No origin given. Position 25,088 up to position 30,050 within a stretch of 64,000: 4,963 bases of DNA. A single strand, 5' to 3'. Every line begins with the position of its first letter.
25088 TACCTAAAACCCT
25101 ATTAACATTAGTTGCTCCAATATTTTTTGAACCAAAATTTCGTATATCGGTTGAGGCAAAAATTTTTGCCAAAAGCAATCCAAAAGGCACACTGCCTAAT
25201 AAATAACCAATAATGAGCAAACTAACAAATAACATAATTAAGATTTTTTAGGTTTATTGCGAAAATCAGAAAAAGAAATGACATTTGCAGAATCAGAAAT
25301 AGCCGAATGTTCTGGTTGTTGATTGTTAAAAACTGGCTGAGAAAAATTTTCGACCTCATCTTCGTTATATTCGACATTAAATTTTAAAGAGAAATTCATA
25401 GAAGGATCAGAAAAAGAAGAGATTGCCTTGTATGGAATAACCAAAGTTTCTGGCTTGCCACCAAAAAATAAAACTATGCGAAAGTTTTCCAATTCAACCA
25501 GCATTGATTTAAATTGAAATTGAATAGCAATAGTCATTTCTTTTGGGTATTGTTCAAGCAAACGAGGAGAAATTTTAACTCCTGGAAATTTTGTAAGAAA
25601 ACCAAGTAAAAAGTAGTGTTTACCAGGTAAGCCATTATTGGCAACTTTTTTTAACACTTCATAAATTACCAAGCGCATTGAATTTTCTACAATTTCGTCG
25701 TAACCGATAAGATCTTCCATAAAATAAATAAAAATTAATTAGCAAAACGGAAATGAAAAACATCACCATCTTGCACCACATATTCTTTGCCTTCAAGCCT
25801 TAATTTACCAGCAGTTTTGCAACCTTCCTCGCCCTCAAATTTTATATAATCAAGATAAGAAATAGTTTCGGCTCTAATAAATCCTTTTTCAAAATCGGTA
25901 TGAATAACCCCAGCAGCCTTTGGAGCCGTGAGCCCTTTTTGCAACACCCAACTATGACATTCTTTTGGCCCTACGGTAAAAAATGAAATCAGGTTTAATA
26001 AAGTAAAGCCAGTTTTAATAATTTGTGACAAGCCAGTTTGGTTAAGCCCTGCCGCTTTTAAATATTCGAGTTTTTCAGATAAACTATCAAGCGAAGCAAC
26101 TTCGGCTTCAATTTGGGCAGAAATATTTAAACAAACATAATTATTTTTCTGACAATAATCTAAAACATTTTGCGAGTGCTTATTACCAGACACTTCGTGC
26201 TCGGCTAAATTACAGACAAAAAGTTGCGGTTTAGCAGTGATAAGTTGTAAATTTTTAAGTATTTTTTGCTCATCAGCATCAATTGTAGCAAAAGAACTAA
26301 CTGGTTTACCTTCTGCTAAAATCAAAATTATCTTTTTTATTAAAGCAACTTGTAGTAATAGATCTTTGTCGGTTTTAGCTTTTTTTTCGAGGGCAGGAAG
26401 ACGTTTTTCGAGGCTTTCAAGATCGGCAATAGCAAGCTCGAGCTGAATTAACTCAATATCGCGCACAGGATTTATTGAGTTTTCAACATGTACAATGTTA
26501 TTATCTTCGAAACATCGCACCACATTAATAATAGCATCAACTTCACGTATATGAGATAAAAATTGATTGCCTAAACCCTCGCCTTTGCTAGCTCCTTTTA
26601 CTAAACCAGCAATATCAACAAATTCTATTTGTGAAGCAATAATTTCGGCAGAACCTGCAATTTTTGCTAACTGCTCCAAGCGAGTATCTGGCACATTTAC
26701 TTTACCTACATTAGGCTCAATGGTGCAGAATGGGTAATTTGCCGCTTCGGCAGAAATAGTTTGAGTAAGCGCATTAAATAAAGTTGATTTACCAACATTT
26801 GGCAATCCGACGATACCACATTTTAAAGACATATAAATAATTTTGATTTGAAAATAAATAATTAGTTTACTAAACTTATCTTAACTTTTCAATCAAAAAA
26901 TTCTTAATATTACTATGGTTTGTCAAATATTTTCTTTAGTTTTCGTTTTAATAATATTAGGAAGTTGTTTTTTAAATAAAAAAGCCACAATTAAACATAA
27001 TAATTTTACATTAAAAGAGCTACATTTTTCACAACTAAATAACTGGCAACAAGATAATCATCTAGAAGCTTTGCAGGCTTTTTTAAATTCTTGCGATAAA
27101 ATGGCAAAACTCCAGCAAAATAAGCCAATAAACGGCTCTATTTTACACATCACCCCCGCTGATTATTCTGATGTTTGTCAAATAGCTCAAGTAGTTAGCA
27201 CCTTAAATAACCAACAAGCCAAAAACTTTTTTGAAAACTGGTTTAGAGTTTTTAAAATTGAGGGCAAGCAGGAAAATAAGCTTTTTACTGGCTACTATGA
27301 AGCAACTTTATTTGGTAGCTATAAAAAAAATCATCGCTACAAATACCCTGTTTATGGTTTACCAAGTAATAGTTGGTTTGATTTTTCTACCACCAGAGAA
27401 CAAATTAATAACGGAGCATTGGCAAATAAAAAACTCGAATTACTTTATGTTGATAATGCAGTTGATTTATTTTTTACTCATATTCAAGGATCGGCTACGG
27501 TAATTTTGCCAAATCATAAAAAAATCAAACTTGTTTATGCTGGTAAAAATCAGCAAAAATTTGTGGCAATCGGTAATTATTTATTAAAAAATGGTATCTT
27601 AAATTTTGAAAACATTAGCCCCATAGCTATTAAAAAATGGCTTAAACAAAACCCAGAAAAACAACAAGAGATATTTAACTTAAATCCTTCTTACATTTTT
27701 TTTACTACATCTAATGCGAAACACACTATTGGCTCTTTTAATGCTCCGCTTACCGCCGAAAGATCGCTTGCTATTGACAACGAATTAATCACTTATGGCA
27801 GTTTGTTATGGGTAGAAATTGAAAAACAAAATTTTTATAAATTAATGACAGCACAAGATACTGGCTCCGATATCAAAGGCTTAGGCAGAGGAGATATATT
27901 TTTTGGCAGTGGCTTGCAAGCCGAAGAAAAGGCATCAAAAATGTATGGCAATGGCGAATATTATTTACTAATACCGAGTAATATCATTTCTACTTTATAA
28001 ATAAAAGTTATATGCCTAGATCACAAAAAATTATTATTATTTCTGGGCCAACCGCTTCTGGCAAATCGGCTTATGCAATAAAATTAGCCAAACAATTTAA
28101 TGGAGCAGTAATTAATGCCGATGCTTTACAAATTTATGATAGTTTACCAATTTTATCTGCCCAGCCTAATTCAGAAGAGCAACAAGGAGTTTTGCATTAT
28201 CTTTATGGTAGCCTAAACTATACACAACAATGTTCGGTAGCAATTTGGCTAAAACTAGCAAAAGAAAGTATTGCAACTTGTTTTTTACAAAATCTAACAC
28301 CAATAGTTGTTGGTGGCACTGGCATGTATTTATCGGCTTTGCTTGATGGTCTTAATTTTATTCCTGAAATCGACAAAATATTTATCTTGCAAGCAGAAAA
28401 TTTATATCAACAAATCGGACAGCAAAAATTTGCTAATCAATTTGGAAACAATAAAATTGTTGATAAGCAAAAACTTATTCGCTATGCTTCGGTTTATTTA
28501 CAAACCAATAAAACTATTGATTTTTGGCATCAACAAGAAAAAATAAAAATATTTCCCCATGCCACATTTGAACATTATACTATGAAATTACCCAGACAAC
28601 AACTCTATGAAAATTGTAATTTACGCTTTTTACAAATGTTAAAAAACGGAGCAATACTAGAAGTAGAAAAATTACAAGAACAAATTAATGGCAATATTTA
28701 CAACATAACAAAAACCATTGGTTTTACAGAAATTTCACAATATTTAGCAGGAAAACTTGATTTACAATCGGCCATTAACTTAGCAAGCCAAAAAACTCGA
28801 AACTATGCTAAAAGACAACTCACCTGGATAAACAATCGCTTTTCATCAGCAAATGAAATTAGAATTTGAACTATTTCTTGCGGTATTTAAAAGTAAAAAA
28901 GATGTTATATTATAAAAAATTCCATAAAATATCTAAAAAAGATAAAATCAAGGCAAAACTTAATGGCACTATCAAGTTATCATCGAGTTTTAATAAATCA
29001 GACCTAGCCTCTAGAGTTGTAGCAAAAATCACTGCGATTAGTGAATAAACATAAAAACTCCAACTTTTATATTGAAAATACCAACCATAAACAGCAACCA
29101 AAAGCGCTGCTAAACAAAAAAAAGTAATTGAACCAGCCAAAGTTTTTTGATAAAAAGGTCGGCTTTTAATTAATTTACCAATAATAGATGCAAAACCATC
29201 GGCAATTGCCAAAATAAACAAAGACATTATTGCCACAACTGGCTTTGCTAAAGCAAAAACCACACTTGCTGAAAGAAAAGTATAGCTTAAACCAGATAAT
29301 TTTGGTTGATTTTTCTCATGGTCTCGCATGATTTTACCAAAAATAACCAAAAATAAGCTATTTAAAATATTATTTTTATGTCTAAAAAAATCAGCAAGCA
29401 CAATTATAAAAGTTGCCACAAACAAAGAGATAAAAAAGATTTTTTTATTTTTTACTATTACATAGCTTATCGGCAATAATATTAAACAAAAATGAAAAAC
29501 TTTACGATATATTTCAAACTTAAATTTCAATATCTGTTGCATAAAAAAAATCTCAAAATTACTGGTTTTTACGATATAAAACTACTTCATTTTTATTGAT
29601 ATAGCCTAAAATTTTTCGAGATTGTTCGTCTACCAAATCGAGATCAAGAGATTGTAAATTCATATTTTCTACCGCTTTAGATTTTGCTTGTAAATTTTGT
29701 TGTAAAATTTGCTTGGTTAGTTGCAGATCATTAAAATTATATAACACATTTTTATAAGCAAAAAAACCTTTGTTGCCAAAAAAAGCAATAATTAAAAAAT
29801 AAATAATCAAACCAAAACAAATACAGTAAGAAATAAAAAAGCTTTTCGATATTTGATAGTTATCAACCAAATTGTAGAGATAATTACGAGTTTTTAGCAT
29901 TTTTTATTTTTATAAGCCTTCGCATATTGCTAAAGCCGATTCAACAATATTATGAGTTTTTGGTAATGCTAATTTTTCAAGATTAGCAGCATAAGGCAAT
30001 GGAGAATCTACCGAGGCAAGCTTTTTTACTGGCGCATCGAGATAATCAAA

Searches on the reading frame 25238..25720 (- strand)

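Call 54: search_protein_families(library=pfam, proteins=[window:25238-25720:-], max_evalue=0.01)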
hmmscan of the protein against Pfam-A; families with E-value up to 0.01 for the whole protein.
window:25238-25720:- (160 aa): 1 family
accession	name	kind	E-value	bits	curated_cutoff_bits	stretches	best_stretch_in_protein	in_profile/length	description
PF04386.18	SspB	-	1.6e-31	109.8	27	1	11-133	3-126/156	Stringent starvation protein B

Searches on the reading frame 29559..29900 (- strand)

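Call 54: search_protein_families(library=pfam, proteins=[window:29559-29900:-], max_evalue=0.01)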
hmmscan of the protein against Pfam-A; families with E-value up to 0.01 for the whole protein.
window:29559-29900:- (113 aa): 1 family
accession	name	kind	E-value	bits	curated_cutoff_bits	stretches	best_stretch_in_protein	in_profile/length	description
PF04977.20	DivIC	-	4.5e-08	33.2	28.9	1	31-107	1-74/80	Septum formation initiator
